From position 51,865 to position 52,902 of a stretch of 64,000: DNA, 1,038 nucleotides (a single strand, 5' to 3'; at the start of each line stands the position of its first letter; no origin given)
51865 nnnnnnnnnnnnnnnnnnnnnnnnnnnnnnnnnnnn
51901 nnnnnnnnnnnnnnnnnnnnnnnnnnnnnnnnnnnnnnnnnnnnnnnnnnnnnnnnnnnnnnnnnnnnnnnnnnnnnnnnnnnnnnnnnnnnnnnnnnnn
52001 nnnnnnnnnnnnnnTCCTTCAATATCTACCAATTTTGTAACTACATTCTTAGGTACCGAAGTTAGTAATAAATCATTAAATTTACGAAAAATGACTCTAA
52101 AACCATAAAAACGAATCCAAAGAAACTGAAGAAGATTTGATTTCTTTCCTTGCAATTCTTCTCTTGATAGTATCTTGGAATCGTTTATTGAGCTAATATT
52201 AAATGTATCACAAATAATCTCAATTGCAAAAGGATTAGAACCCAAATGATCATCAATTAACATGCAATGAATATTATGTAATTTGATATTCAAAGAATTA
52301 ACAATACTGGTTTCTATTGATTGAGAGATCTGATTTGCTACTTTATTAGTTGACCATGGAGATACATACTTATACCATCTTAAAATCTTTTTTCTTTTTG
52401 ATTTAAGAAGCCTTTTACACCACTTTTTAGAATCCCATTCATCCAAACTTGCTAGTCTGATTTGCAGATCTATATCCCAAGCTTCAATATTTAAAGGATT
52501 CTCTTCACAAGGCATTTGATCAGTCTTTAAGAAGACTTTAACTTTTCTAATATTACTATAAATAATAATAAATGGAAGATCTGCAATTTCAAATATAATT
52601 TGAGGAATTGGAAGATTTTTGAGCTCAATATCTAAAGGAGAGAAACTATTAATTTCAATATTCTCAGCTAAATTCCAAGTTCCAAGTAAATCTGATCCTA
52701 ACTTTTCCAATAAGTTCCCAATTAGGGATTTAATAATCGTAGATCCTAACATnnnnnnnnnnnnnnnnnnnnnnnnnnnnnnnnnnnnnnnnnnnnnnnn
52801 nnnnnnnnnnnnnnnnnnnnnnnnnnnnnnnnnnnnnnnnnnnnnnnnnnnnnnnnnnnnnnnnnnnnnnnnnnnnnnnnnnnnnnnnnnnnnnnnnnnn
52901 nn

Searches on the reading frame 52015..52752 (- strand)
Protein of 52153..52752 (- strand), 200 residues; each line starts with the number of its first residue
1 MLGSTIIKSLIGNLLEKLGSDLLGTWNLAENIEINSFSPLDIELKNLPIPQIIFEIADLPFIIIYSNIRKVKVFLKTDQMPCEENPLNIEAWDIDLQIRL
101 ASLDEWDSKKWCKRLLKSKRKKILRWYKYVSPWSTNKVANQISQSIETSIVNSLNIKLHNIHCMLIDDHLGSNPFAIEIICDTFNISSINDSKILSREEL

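Call 6: search_protein_families(library=pfam, proteins=[window:52153-52752:-], max_evalue=10)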
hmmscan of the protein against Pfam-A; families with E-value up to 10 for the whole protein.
window:52153-52752:- (200 aa): 0 families

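Call 17: search_solved_structures(query=A1, max_evalue=10, show_alignments=2)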
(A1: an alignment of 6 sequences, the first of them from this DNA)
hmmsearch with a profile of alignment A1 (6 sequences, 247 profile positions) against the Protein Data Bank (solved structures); distinct sequences matched with E-value up to 10: 4.
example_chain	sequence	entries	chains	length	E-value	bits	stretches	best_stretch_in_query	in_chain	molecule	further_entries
6cbc_A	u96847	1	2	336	0.0024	20.6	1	43-191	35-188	Vacuolar protein sorting-associated protein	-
9yrm_B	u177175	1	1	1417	0.02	17.6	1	43-191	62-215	Intermembrane lipid transfer protein VPS13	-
6tua_A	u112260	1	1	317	1.2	11.8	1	48-102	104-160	Tyrosine-protein kinase RYK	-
9i0y_0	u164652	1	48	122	2.2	10.9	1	128-181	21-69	DUF3992 domain-containing protein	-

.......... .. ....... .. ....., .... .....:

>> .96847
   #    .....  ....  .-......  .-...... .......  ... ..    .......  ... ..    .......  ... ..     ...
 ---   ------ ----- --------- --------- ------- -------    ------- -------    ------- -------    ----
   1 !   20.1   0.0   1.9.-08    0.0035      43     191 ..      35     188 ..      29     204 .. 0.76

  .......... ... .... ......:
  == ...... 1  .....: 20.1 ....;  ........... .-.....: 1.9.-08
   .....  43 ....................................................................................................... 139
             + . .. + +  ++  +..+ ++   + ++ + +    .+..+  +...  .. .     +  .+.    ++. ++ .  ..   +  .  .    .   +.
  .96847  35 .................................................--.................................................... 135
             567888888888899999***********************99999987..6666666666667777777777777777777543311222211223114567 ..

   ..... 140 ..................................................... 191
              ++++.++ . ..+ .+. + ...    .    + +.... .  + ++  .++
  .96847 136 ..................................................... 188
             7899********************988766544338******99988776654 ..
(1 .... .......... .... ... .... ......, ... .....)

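Call 19: search_protein_families(library=pfam, alignment_id=A1, max_evalue=10)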
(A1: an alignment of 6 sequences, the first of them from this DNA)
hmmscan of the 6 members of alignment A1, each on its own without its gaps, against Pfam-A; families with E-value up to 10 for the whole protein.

A. member 1, seq(246 aa): 0 families

B. families by the number of members that match (of 6 scanned): 1 family
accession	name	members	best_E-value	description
PF12624.14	VPS13_N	1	0.2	VPS13-like family N-terminal region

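Call 47: search_solved_structures(query=A4, max_evalue=10, show_alignments=1)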
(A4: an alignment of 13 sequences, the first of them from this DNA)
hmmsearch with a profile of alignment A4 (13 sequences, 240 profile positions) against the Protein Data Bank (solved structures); distinct sequences matched with E-value up to 10: 9.
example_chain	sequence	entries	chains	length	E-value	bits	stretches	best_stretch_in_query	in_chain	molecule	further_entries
6cbc_A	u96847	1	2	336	1.5e-25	93.2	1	1-189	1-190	Vacuolar protein sorting-associated protein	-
9yrm_B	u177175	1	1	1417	1.7e-24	89.8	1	1-189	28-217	Intermembrane lipid transfer protein VPS13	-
9yg4_B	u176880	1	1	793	8.3e-17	64.6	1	3-225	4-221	Intermembrane lipid transfer protein VPS13A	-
9yqp_B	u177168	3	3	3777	5.5e-15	58.6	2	2-131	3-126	Intermembrane lipid transfer protein VPS13C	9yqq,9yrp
8kbx_B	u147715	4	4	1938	0.0067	19.1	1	6-90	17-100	Autophagy-related protein 2 homolog A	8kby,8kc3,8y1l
8com_D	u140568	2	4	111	0.66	12.6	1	106-151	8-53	Histone H2B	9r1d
1m5t_A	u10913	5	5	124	1.1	11.9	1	4-47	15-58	cell division response regulator DivK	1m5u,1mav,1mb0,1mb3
6gkw_A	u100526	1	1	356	1.5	11.4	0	143-170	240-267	Putative phage XkdK-like protein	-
8v3t_D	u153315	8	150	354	1.7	11.2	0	143-170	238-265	Sheath (CD1363)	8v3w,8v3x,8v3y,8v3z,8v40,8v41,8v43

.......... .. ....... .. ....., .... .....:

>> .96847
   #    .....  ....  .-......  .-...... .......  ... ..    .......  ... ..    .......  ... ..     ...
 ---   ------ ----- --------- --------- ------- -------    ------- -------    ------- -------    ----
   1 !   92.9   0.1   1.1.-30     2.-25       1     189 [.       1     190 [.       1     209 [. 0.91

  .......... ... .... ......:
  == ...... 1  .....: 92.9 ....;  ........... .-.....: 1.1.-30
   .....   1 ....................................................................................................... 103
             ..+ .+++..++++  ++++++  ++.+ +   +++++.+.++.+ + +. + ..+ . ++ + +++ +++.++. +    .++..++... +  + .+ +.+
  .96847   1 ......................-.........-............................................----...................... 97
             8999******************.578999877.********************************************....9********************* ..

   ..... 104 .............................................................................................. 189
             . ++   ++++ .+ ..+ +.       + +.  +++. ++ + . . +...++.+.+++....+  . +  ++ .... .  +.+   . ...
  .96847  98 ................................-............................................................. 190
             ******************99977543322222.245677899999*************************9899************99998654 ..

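Call 49: search_protein_families(library=pfam, alignment_id=A4, max_evalue=1)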
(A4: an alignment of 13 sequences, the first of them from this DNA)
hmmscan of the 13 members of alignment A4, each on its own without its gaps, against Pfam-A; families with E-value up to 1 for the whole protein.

A. member 1, seq(235 aa): 0 families

B. families by the number of members that match (of 13 scanned): 12 families
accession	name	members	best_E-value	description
PF12624.14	VPS13_N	4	9.7e-49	VPS13-like family N-terminal region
PF13329.13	ATG2_CAD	2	0.045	Autophagy-related protein 2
PF24917.1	BLTP3A_B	1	0.015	Bridge-like lipid transfer protein family member 3A/B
PF02961.22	SAM_BAF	1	0.028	Barrier to autointegration factor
PF22193.1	MvcA_ins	1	0.03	MvcA insertion domain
PF23864.1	DUF7222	1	0.13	Domain of unknown function (DUF7222)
PF18248.6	RalF_SCD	1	0.13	RalF C-terminal Sec-7 capping domain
PF07756.17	DUF1612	1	0.13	Protein of unknown function (DUF1612)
PF16161.11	DUF4867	1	0.14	Domain of unknown function (DUF4867)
PF12448.13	Milton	1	0.17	Kinesin associated protein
PF23131.1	DotY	1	0.2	DotY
PF02037.33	SAP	1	0.49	SAP domain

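Call 52: search_solved_structures(query=A6, max_evalue=1, show_alignments=1)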
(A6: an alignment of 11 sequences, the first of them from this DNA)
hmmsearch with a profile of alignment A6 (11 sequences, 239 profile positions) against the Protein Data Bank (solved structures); distinct sequences matched with E-value up to 1: 5.
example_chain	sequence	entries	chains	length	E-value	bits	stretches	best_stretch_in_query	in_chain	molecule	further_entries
6cbc_A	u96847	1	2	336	1.7e-11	47.1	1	32-188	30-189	Vacuolar protein sorting-associated protein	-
9yrm_B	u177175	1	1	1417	1.8e-10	43.7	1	33-188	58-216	Intermembrane lipid transfer protein VPS13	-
9yg4_B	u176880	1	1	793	4.7e-08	35.8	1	37-188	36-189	Intermembrane lipid transfer protein VPS13A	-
9yqp_B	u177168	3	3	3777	0.00027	23.5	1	4-131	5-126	Intermembrane lipid transfer protein VPS13C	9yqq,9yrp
8com_D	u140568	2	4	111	0.56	12.7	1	106-151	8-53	Histone H2B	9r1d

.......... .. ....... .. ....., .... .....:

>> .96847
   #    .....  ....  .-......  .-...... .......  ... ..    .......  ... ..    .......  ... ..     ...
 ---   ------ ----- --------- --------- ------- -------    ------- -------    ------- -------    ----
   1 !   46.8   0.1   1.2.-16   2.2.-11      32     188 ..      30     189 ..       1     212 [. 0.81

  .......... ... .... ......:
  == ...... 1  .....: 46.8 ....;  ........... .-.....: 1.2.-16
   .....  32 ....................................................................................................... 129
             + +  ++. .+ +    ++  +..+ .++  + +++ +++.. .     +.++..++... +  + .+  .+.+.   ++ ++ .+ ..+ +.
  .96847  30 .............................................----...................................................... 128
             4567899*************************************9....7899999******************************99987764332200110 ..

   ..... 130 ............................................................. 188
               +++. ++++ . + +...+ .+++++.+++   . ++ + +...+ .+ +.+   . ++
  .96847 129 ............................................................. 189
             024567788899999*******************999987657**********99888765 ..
